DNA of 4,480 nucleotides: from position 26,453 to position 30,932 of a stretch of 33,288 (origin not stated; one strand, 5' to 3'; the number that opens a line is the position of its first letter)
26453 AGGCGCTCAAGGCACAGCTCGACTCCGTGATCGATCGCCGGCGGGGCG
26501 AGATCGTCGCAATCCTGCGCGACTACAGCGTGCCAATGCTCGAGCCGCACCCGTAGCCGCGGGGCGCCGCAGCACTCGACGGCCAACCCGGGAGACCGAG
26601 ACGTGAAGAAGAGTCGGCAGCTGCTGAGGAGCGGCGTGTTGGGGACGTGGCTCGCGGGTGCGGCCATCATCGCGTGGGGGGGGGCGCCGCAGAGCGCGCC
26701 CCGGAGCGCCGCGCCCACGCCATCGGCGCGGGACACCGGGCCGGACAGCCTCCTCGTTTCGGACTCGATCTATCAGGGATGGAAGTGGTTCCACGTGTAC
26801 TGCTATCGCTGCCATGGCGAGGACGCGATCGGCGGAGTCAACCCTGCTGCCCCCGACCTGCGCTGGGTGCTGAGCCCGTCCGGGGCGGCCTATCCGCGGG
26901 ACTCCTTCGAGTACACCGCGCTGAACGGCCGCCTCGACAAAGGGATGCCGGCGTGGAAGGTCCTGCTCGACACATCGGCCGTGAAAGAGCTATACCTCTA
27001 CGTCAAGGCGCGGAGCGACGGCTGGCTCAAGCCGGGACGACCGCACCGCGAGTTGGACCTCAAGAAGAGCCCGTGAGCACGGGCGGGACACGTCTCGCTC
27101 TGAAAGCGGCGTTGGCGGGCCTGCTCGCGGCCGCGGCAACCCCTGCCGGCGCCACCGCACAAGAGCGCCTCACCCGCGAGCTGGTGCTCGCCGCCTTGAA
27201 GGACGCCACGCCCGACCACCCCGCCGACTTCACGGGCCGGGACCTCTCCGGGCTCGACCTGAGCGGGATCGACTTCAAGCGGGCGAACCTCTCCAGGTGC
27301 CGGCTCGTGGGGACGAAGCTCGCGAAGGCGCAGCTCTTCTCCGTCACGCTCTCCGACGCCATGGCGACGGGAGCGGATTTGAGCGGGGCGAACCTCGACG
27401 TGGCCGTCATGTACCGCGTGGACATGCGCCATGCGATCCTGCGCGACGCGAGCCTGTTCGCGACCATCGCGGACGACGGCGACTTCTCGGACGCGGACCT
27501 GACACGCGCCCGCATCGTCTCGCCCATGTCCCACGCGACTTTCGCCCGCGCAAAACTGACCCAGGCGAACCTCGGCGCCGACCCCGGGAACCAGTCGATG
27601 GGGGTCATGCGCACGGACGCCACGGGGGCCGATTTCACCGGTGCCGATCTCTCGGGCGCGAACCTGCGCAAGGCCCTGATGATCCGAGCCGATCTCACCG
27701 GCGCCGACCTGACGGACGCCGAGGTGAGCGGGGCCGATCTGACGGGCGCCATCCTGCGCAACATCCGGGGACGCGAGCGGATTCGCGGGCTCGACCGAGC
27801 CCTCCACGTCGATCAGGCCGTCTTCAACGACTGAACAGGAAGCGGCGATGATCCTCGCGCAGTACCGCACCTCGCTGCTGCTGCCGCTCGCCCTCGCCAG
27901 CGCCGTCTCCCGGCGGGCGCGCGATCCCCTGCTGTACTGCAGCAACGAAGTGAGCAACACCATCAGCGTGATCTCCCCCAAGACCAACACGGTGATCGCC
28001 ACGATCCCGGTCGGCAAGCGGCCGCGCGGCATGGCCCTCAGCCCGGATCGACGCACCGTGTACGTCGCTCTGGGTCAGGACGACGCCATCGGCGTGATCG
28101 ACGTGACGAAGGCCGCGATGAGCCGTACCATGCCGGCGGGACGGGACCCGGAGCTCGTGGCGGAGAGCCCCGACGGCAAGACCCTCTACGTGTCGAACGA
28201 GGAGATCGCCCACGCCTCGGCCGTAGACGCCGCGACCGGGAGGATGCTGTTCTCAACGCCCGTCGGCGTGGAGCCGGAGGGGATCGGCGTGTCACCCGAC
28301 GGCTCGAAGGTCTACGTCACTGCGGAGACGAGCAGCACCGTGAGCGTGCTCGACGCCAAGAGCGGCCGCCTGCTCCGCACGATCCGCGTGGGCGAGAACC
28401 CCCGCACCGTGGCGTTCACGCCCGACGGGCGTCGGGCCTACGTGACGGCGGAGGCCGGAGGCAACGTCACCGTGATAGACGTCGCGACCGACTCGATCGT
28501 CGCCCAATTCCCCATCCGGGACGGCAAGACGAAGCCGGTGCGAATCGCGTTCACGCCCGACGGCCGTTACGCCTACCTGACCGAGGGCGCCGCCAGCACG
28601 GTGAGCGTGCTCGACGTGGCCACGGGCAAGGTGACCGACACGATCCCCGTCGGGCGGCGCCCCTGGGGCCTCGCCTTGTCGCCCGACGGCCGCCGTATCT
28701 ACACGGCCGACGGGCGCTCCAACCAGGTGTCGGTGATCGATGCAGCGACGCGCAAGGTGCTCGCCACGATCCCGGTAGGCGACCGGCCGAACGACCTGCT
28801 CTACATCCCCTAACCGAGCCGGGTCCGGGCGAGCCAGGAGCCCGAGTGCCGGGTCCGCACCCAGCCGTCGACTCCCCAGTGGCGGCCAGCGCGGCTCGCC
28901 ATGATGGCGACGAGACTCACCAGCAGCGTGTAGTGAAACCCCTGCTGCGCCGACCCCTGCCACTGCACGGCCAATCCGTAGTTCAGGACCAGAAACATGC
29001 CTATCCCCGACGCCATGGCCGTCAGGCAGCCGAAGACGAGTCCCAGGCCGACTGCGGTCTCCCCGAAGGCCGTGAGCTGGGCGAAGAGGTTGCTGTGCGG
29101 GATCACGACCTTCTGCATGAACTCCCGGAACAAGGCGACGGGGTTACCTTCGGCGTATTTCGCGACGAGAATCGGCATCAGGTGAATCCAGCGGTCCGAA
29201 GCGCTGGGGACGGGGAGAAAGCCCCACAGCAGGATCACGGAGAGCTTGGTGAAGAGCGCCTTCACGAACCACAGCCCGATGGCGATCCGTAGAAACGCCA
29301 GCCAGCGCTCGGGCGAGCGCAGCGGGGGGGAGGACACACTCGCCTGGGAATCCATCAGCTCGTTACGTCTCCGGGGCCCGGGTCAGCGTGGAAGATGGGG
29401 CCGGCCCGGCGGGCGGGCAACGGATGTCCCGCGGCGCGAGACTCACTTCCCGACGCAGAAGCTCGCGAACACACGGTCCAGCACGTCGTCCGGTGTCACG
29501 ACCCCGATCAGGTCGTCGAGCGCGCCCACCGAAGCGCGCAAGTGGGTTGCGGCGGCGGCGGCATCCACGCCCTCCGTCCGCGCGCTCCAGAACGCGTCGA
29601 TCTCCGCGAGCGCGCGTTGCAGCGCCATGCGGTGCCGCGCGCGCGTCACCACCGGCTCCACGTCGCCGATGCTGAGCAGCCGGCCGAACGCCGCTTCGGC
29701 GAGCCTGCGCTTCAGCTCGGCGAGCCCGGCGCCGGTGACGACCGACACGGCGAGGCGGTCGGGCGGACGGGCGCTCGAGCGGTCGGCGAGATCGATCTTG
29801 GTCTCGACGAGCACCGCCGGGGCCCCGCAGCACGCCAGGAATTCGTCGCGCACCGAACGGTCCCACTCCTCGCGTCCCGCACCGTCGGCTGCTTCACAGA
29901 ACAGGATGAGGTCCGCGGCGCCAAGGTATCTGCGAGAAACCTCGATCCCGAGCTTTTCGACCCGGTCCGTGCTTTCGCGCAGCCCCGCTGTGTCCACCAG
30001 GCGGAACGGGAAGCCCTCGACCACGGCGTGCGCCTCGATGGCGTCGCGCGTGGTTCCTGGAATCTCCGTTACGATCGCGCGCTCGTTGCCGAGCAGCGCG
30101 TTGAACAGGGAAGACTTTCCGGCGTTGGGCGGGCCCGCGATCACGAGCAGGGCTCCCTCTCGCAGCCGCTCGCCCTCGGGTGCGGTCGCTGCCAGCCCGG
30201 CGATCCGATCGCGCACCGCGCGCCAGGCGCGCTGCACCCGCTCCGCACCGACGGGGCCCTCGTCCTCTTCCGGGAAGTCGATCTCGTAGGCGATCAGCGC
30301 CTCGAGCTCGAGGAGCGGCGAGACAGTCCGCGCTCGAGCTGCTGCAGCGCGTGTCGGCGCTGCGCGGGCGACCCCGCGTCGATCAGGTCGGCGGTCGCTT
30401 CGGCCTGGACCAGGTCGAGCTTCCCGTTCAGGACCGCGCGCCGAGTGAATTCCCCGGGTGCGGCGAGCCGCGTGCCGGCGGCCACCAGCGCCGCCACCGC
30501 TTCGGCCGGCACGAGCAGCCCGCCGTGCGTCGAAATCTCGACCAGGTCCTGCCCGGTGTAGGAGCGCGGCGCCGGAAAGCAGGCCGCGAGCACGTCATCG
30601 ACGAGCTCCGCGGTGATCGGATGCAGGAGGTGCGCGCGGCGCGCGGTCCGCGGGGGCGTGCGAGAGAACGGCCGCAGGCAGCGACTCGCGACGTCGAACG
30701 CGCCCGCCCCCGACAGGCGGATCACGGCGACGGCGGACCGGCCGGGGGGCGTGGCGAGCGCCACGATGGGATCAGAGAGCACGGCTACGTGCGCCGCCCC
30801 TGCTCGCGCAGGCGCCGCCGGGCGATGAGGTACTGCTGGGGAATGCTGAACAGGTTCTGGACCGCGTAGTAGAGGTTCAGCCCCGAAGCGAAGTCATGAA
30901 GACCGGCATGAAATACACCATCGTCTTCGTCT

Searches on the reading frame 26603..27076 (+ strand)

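Call 7: search_protein_families(library=pfam, proteins=[window:26603-27076:+], max_evalue=0.001)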
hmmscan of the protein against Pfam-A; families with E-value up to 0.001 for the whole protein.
window:26603-27076:+ (157 aa): 1 family
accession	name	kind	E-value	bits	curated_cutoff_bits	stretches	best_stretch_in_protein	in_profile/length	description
PF13442.11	Cytochrome_CBB3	-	1.4e-06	28.9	27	1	58-134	5-68/68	Cytochrome C oxidase, cbb3-type, subunit III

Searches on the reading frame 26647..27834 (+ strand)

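Call 63: search_protein_families(library=pfam, proteins=[window:26647-27834:+], max_evalue=0.01)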
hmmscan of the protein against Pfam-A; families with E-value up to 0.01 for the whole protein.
window:26647-27834:+ (395 aa): 3 families
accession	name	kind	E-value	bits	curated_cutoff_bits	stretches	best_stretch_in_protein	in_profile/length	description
PF00805.28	Pentapeptide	-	1.4e-32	111.3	20.2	4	333-372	1-40/40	Pentapeptide repeats (8 copies)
PF13599.13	Pentapeptide_4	-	2.1e-11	44.1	38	1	194-253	7-66/78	Pentapeptide repeat region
PF13576.12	Pentapeptide_3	-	2.3e-09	37.8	27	1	326-368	2-47/48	Pentapeptide repeats (9 copies)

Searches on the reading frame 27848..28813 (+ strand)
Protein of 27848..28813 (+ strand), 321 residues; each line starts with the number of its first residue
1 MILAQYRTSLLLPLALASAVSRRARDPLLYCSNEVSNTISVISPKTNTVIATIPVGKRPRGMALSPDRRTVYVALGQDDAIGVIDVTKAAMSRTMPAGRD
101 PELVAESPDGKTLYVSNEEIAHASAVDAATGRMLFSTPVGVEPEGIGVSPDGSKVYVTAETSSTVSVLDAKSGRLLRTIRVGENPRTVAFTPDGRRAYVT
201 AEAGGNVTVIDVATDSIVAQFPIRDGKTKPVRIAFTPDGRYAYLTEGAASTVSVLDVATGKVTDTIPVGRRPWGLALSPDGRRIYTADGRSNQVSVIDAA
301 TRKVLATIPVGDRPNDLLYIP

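Call 7: search_protein_families(library=pfam, proteins=[window:27848-28813:+], max_evalue=0.001)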
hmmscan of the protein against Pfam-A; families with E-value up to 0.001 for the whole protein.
window:27848-28813:+ (321 aa): 26 families (the best 25 are shown)
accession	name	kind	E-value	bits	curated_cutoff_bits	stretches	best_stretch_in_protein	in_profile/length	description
PF21783.3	YNCE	-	1.7e-25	90.5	27.1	3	21-122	35-135/339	YNCE-like beta-propeller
PF10282.15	Lactonase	-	2.6e-22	80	21.7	1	181-298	189-319/344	Lactonase, 7-bladed beta-propeller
PF25174.1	Beta-prop_THOC3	-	8.9e-21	74.5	305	2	147-248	53-150/272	THOC3 beta-propeller domain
PF02239.22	Cytochrom_D1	-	8.6e-16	57.9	25.5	2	234-312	42-119/368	Cytochrome D1 heme domain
PF08450.18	SGL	-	8.2e-14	52.2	26.3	1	107-201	142-244/246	SMP-30/Gluconolactonase/LRE-like region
PF23414.1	Beta-prop_EML_2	-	9e-14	51.9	90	1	147-242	5-96/266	Echinoderm microtubule-associated protein second beta-propeller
PF24684.1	Vgb_lyase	-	6e-13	48.7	50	1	56-301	12-253/290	Virginiamycin B lyase family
PF07676.18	PD40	-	1e-10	41.7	20.9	0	276-285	15-24/38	WD40-like Beta Propeller Repeat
PF16819.11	DUF5074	-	3e-08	33.6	27.2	0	202-309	70-180/353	Domain of unknown function (DUF5074)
PF13360.13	PQQ_2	-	3.7e-08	33.7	27.6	0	250-305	3-56/233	Outer membrane protein assembly factor BamB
PF25168.1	Beta-prop_WDR36-Utp21_2nd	-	5.2e-08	33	84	1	154-287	170-299/335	WDR36/Utp21 second beta-propeller domain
PF01436.27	NHL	-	1.4e-07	31.6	20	0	270-296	2-27/28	NHL repeat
PF12894.13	ANAPC4_WD40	-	3.8e-07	30.7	22.9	0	186-226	42-81/91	Anaphase-promoting complex subunit 4 WD40 domain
PF24814.1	WD40_Prp19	-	4e-07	29.8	320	1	145-272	96-221/281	Prp19 WD40 domain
PF01731.26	Arylesterase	-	1.1e-06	29.2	21.3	0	55-84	52-81/86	Arylesterase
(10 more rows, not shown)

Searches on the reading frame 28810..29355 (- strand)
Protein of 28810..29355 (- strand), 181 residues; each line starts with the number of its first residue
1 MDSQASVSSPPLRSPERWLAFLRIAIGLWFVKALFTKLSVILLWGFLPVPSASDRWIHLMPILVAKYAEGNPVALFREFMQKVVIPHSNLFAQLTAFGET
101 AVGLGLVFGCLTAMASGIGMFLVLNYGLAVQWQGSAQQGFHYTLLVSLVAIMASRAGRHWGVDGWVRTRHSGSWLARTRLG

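Call 7: search_protein_families(library=pfam, proteins=[window:28810-29355:-], max_evalue=0.001)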
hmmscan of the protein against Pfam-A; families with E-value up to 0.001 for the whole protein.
window:28810-29355:- (181 aa): 2 families
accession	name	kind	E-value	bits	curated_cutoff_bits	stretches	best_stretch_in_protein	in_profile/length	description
PF04173.18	DoxD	-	2.9e-09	37.5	22.7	1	18-170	1-148/167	TQO small subunit DoxD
PF07681.17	DoxX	-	7.3e-05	23.8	23.6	1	19-129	2-82/85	DoxX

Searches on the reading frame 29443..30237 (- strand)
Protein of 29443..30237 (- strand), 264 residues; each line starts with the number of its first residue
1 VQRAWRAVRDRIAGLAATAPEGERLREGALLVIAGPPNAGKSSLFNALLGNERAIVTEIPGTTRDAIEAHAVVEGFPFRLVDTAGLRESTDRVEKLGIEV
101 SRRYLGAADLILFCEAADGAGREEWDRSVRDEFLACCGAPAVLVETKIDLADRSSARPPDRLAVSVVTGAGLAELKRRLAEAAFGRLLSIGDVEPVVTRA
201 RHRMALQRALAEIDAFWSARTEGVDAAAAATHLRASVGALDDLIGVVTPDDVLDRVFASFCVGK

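Call 7: search_protein_families(library=pfam, proteins=[window:29443-30237:-], max_evalue=0.001)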
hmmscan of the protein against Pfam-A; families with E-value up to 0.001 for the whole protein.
window:29443-30237:- (264 aa): 4 families
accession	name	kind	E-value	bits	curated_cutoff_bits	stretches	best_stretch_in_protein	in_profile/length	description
PF01926.29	MMR_HSR1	-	6e-21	75.1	21.9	1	32-124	3-91/113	50S ribosome-binding GTPase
PF12631.12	MnmE_helical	-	8.5e-21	75.5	40.1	1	5-261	71-211/211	MnmE helical domain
PF02421.24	FeoB_N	-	7.8e-07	29.2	27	1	31-86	3-57/156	Ferrous iron transport protein B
PF00350.29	Dynamin_N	-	4.8e-05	23.9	27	0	32-63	2-33/168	Dynamin family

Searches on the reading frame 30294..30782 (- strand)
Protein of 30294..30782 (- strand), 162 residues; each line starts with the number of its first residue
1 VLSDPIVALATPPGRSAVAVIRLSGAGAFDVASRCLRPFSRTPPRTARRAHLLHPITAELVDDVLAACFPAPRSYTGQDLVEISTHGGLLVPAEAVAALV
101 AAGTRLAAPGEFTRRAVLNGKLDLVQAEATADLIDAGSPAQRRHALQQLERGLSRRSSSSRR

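Call 7: search_protein_families(library=pfam, proteins=[window:30294-30782:-], max_evalue=0.001)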
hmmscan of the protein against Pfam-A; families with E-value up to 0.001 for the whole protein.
window:30294-30782:- (162 aa): 2 families
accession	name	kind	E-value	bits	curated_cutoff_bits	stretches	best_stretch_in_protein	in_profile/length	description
PF10396.14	TrmE_N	-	2.8e-37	127.9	29.8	1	6-121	2-117/117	GTP-binding protein TrmE N-terminus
PF12631.12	MnmE_helical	-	5.4e-07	30.4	40.1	1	124-160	1-37/211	MnmE helical domain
